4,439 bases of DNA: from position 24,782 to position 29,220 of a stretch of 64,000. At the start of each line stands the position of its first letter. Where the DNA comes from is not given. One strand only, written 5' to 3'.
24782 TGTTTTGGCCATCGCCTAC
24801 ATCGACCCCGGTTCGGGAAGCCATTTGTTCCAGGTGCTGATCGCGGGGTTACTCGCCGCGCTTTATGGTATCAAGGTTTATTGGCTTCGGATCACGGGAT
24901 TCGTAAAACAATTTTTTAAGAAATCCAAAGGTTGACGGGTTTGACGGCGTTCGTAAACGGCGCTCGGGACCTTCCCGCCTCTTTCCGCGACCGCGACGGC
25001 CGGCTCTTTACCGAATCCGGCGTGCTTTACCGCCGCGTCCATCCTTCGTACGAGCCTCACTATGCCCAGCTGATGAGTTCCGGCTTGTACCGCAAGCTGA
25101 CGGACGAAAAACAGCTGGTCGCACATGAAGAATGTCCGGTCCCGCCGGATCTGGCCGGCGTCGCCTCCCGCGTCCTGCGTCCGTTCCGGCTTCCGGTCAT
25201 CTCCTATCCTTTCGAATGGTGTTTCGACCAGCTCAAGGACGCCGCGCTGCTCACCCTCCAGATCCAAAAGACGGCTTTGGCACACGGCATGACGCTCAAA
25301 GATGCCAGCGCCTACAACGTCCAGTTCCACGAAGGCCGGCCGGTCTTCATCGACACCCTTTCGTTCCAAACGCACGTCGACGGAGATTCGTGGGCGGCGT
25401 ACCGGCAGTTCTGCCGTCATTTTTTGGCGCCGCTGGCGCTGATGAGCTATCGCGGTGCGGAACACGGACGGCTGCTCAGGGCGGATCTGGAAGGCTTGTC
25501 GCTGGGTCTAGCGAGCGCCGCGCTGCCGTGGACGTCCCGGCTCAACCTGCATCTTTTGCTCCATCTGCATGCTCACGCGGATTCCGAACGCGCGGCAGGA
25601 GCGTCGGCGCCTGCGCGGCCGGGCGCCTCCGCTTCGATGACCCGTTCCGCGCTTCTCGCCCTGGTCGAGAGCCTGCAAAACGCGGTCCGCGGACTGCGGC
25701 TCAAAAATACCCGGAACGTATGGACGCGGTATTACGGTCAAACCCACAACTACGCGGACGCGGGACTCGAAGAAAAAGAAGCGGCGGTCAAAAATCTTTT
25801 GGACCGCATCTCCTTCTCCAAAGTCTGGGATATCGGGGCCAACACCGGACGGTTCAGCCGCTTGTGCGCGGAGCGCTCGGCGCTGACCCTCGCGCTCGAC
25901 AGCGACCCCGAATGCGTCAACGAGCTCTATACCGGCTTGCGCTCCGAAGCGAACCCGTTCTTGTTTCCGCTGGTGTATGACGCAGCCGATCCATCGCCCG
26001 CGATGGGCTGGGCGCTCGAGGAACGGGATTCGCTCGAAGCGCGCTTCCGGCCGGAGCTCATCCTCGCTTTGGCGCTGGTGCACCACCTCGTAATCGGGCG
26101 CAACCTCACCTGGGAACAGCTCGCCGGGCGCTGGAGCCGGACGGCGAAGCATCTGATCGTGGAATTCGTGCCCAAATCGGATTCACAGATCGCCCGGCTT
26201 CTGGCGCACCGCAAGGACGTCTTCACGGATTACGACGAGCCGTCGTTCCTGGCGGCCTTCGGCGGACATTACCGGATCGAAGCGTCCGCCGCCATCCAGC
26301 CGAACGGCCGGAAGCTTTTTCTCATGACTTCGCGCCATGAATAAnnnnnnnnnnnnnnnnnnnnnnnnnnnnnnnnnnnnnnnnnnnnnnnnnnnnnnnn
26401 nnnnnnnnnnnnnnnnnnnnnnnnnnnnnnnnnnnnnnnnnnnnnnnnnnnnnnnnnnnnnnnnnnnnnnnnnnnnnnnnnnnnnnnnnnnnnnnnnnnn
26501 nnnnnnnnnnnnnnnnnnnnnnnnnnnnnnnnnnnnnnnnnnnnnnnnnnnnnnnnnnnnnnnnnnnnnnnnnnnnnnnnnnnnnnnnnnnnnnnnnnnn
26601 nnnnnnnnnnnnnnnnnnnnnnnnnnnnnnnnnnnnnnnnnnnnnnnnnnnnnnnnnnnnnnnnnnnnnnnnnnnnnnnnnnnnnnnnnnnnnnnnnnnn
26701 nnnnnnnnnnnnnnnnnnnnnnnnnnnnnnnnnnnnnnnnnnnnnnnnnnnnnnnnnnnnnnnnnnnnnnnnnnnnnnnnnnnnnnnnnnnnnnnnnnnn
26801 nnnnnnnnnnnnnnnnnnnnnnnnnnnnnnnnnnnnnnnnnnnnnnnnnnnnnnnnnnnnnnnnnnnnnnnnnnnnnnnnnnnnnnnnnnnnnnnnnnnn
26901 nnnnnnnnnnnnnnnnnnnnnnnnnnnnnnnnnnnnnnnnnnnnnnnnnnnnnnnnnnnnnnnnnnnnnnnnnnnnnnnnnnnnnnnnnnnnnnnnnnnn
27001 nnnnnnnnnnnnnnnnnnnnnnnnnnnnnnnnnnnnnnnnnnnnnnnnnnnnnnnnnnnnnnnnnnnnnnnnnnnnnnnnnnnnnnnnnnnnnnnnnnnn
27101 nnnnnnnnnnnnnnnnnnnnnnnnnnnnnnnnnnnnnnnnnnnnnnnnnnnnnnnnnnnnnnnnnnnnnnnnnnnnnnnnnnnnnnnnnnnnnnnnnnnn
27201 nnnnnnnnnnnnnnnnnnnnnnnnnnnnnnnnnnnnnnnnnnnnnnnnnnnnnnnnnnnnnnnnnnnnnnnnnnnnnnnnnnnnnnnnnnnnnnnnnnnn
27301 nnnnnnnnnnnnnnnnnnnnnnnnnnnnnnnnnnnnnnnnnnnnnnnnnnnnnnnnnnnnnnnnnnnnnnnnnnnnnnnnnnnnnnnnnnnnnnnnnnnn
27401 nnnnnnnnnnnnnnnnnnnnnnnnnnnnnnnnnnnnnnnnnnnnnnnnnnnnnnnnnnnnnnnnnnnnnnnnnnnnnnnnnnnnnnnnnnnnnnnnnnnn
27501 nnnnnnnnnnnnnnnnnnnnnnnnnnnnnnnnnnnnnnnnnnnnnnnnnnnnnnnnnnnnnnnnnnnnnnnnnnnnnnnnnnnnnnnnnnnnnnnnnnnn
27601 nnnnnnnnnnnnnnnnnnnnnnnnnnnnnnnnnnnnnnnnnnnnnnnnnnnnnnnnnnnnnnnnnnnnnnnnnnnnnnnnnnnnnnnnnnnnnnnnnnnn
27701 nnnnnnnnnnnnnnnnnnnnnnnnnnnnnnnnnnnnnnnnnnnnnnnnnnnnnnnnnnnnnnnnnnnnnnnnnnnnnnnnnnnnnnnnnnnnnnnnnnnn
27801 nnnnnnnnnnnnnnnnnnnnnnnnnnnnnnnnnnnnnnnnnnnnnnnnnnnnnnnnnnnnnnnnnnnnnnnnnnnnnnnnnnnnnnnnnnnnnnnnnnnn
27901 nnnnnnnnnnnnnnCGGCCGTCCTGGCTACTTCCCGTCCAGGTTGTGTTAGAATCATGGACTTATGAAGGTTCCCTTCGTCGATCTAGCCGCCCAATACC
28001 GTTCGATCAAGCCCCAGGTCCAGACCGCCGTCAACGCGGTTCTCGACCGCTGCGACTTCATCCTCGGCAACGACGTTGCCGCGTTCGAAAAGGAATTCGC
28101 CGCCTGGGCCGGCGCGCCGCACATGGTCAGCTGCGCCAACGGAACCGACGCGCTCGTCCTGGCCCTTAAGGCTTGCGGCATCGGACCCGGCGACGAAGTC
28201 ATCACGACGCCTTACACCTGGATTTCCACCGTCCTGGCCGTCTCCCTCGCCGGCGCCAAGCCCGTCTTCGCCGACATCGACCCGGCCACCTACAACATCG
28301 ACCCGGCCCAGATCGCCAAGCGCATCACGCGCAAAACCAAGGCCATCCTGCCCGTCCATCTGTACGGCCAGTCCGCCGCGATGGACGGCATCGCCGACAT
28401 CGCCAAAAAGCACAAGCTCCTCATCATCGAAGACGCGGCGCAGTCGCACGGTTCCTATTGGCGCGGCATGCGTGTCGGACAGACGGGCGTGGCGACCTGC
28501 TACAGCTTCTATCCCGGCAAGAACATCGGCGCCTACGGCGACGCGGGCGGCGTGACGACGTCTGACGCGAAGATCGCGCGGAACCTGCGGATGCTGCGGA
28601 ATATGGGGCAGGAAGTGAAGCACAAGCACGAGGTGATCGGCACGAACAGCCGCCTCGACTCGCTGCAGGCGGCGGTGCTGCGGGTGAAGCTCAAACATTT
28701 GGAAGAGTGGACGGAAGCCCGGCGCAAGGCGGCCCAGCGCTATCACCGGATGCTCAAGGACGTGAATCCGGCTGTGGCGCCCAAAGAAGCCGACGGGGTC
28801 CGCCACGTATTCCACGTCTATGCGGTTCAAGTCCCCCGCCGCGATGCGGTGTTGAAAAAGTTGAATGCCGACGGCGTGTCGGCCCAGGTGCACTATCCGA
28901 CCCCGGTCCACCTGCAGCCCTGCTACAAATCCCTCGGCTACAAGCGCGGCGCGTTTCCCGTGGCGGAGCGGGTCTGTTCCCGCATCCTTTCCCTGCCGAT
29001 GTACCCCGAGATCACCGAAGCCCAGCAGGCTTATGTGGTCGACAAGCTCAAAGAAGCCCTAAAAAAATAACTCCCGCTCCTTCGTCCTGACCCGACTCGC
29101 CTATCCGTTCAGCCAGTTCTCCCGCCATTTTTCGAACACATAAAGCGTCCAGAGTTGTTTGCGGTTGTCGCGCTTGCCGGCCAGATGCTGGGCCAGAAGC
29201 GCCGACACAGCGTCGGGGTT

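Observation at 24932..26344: Kinase-like plus methyltransferase fusion: possible WbdD-type chain-terminating or phosphomethyl capping enzyme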

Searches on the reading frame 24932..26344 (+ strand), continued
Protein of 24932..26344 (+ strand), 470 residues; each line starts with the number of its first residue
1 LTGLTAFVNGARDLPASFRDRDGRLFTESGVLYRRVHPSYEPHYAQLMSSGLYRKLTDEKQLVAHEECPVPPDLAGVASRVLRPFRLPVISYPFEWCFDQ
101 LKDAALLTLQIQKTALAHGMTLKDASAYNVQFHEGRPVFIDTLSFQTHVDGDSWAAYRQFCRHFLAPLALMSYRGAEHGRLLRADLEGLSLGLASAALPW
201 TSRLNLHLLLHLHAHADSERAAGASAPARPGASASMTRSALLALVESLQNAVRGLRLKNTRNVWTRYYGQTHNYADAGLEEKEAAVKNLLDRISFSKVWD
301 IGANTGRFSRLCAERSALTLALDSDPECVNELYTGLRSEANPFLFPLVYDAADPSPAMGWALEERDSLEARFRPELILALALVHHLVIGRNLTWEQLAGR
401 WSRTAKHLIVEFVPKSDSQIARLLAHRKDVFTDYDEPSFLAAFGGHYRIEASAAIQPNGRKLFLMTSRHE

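Call 61: find_encoding_contigs(protein=P0080, flank=9000, max_places=1)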
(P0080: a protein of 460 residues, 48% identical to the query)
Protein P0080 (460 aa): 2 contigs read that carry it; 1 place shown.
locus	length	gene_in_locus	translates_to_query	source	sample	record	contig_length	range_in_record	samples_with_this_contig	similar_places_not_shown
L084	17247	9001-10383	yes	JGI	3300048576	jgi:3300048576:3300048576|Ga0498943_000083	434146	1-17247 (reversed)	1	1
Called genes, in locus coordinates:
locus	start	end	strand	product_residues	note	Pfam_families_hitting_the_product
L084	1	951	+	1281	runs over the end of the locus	-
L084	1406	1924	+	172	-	PF09832:DUF2059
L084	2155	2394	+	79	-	-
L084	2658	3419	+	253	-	-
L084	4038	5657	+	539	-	PF13205:Big_5, PF01839:FG-GAP (faint), PF13517:FG-GAP_3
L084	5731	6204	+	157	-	-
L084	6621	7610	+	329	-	PF13180:PDZ_2 (weak), PF01435:Peptidase_M48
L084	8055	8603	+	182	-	-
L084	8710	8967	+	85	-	-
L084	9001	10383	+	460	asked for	-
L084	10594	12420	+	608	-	PF00884:Sulfatase, PF16347:SGSH_C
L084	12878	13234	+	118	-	-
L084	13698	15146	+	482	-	-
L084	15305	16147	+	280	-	-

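Call 65: search_dna_similar(query=window:24932-26344:+, collection=plasmids, mode=protein, max_rows=40, max_evalue=0.00001)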
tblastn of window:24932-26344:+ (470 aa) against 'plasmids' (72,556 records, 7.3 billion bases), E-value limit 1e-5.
Records with a match: 65; places in all: 65; records where one place covers at least 80% of the query: 63.
Best place of each record, by identity: <60% 65.
By first word of the organism name: Sinorhizobium 57; Rhizobium 3; Singulisphaera 1; Gemmatirosa 1; Deltaproteobacteria 1; Ensifer 1; Novosphingobium 1.
By predicted mobility (MOB-suite, as given by PLSDB): conjugative 61; non-mobilizable 4.
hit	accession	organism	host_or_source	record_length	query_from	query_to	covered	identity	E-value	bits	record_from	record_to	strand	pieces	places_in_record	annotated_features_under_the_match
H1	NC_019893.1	Singulisphaera acidiphila DSM 18658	sphagnum peat from the bog Obukhovskoe ...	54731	8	468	98%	47.1%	6e-101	338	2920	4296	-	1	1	SAM-dependent methyltransferase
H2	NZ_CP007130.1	Gemmatirosa kalamazoonensis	-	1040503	16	465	96%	42.8%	1e-83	288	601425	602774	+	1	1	record has no annotation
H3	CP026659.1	Deltaproteobacteria bacterium Smac51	cockroach,pure culture,hindgut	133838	15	468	97%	42.0%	2e-82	285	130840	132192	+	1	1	SAM-dependent methyltransferase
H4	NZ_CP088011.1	Rhizobium sp. T136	Melilotus albus,Cell culture,root nodule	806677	14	463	96%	32.7%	5e-48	184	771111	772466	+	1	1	SAM-dependent methyltransferase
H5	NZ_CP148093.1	Rhizobium sp. T1470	Medicago sativa,cell culture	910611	14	463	96%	32.7%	1e-47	183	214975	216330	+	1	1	class I SAM-dependent methyltransferase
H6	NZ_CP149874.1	Rhizobium sp. T1473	-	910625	14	463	96%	32.7%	1e-47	183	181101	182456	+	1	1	class I SAM-dependent methyltransferase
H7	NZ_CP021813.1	Sinorhizobium meliloti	Medicago truncatula,Single Cell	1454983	14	463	96%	32.2%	4e-44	173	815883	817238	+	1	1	none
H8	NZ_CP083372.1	Ensifer canadensis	Melilotus albus,Cell Culture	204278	14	463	96%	31.7%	1e-44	174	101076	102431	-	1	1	noeA: nodulation protein NoeA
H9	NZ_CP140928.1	Sinorhizobium medicae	Medicago lupulina,whole organism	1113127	14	463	96%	31.7%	1e-44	174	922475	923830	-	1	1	record has no annotation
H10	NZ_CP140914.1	Sinorhizobium medicae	Medicago lupulina,whole organism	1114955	14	463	96%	31.7%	1e-44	174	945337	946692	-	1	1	record has no annotation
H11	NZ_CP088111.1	Sinorhizobium medicae WSM1115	cell culture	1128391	14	463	96%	31.7%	1e-44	174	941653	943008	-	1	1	record has no annotation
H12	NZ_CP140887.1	Sinorhizobium medicae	Medicago lupulina,whole organism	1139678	14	463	96%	31.7%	1e-44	174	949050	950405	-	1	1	none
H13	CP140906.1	Sinorhizobium medicae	Medicago lupulina,whole organism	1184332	14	463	96%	31.7%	1e-44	174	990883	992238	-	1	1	noeA: nodulation protein NoeA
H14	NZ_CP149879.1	Sinorhizobium medicae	Medicago sativa,Cell Culture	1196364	14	463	96%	31.7%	1e-44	174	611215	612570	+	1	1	record has no annotation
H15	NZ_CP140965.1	Sinorhizobium medicae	Medicago lupulina,whole organism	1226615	14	463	96%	31.7%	1e-44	174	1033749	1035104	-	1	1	record has no annotation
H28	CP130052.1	Sinorhizobium meliloti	Medicago,Cell culture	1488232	14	463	96%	31.7%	3e-44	174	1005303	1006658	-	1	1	noeA: nodulation protein NoeA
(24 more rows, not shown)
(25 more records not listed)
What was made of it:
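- On NoeA / Lani_1194 kinase-like-methyltransferase family: tblastn finds annotated noeA at 96% coverage, E 3e-44 (call 65).
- Family: tblastn finds annotated noeA on 57 Sinorhizobium plasmids at 96% coverage, E 3e-44 (call 65).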

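Call 66: get_annotated_region(hit=H28, flank=5000)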
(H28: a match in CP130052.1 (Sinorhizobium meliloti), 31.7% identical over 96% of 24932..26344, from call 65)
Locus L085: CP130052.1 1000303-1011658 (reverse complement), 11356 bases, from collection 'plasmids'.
description: Sinorhizobium meliloti strain R14 plasmid pSymA, complete sequence
organism: Sinorhizobium meliloti (NCBI taxid 382)
taxonomy: Bacteria; Pseudomonadota; Alphaproteobacteria; Hyphomicrobiales; Rhizobiaceae; Sinorhizobium; Sinorhizobium meliloti
host: -; source: Medicago,Cell culture; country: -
typing (MOB-suite, as given by PLSDB): conjugative; relaxase MOBQ; mating-pair formation MPF_T
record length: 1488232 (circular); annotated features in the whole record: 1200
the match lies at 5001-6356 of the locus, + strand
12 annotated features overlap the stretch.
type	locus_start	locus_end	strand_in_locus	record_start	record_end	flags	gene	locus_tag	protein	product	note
CDS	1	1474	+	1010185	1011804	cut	ccoN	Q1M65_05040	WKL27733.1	cytochrome-c oxidase, cbb3-type subunit I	-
CDS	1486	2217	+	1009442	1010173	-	ccoO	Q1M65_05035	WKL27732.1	cytochrome-c oxidase, cbb3-type subunit II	-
CDS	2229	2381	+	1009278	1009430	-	-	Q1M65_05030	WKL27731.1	CcoQ/FixQ family Cbb3-type cytochrome c oxidase assembly chaperone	-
CDS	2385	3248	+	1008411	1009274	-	ccoP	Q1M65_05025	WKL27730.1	cytochrome-c oxidase, cbb3-type subunit III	-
CDS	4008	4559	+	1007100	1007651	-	nodL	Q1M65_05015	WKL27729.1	nodulation O-acetyltransferase NodL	-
CDS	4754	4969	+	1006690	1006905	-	-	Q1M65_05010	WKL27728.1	hypothetical protein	-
CDS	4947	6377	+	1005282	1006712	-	noeA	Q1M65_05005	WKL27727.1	nodulation protein NoeA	-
CDS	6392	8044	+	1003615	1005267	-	noeB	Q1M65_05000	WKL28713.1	nodulation protein NoeB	-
CDS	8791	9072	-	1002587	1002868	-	-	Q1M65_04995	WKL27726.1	hypothetical protein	-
CDS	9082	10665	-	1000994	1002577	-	-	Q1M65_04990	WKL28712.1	IS66 family transposase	-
CDS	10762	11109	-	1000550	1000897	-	tnpB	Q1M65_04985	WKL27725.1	IS66 family insertion sequence element accessory protein TnpB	-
CDS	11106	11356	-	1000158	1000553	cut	-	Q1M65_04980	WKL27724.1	transposase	-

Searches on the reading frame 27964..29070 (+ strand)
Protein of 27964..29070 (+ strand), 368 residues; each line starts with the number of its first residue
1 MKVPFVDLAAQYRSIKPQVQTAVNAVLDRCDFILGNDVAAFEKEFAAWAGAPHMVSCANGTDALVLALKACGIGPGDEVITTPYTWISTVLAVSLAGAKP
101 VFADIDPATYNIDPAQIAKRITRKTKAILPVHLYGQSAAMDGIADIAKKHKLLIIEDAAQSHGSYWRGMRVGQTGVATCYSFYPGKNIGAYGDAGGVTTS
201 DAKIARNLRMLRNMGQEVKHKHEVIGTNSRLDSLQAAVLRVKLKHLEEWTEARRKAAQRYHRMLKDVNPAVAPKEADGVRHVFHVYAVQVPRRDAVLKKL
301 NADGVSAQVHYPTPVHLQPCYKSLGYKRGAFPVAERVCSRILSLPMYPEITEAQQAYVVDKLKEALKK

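Call 3: search_protein_families(library=pfam, proteins=[window:27964-29070:+], max_evalue=0.1)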
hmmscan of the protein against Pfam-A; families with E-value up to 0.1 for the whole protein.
window:27964-29070:+ (368 aa): 6 families
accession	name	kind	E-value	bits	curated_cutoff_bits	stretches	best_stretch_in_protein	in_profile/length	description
PF01041.23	DegT_DnrJ_EryC1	-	8.4e-123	410.6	19.8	1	15-362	3-359/360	DegT/DnrJ/EryC1/StrS aminotransferase family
PF00155.27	Aminotran_1_2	-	1.6e-12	47.8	19.7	1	38-264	44-286/361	Aminotransferase class I and II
PF00266.25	Aminotran_5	-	1.4e-05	24.7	21.5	1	38-164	45-182/371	Aminotransferase class-V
PF01053.26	Cys_Met_Meta_PP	-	0.0056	15.7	27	1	39-216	55-231/381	Cys/Met metabolism PLP-dependent enzyme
PF01212.27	Beta_elim_lyase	-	0.0067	16.2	27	1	37-128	33-132/288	Beta-eliminating lyase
PF00804.31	Syntaxin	-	0.092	13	26.7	0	197-263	56-123/157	Syntaxin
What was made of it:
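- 27964..29070 (+): DegT/DnrJ/EryC1-type sugar aminotransferase that closes the plus-strand block. It is co-located in the closest relative but is not part of the conserved three-gene core. Pfam E 8e-123 (call 3).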

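Call 4: search_protein_families(library=ncbifam, proteins=[window:27964-29070:+], max_evalue=0.1)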
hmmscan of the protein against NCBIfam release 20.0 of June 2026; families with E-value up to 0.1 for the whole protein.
window:27964-29070:+ (368 aa): 33 families (the best 25 are shown)
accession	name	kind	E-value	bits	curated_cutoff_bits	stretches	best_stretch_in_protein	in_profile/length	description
TIGR03588.1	PseC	equivalog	1.6e-76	257.7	423.5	1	14-365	8-379/380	UDP-4-amino-4,6-dideoxy-N-acetyl-beta-L-altrosamine transaminase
NF008687.0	PRK11706.1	equivalog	4.7e-66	223.1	375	1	51-365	46-373/375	dTDP-4-amino-4,6-dideoxygalactose transaminase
TIGR04181.1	NHT_00031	hypoth_equivalog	3e-61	207.3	420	1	34-345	28-357/359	LegC family aminotransferase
NF008658.2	PRK11658.1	equivalog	1.4e-60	204.9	631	1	16-367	13-378/379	UDP-4-amino-4-deoxy-L-arabinose aminotransferase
TIGR04427.1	PLP_DesI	equivalog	4.1e-56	190.8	650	1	38-360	54-377/390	dTDP-4-dehydro-6-deoxyglucose aminotransferase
TIGR02379.1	ECA_wecE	subfamily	2.1e-50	171.6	434.85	1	57-366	52-375/376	dTDP-4-amino-4,6-dideoxy-D-glucose transaminase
NF011936.0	PRK15407.1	equivalog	1.1e-43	149.5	423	2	18-217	48-253/440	lipopolysaccharide biosynthesis protein RfbH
NF005816.0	PRK07682.1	equivalog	1.5e-09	37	620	1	55-159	94-204/390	aminotransferase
NF006569.0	PRK09082.1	subfamily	2.3e-08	33.5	420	1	58-157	98-202/386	methionine aminotransferase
NF004621.0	PRK05957.1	equivalog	4.4e-08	32.3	498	1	62-161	100-203/389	pyridoxal phosphate-dependent aminotransferase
NF004770.0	PRK06108.1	subfamily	5.4e-08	32.1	422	1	42-158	87-210/396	pyridoxal phosphate-dependent aminotransferase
NF041091.1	asp_aminotase_Arch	equivalog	7.1e-08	31.7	550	1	55-158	91-200/376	aspartate aminotransferase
NF006488.0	PRK08912.1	equivalog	1.8e-06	27.2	498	1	55-158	91-199/387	aminotransferase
NF005817.0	PRK07683.1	equivalog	1.7e-05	23.7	575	1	58-161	96-204/387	aminotransferase A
NF004975.0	PRK06348.1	equivalog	2e-05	23.8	549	1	58-159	96-203/384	pyridoxal phosphate-dependent aminotransferase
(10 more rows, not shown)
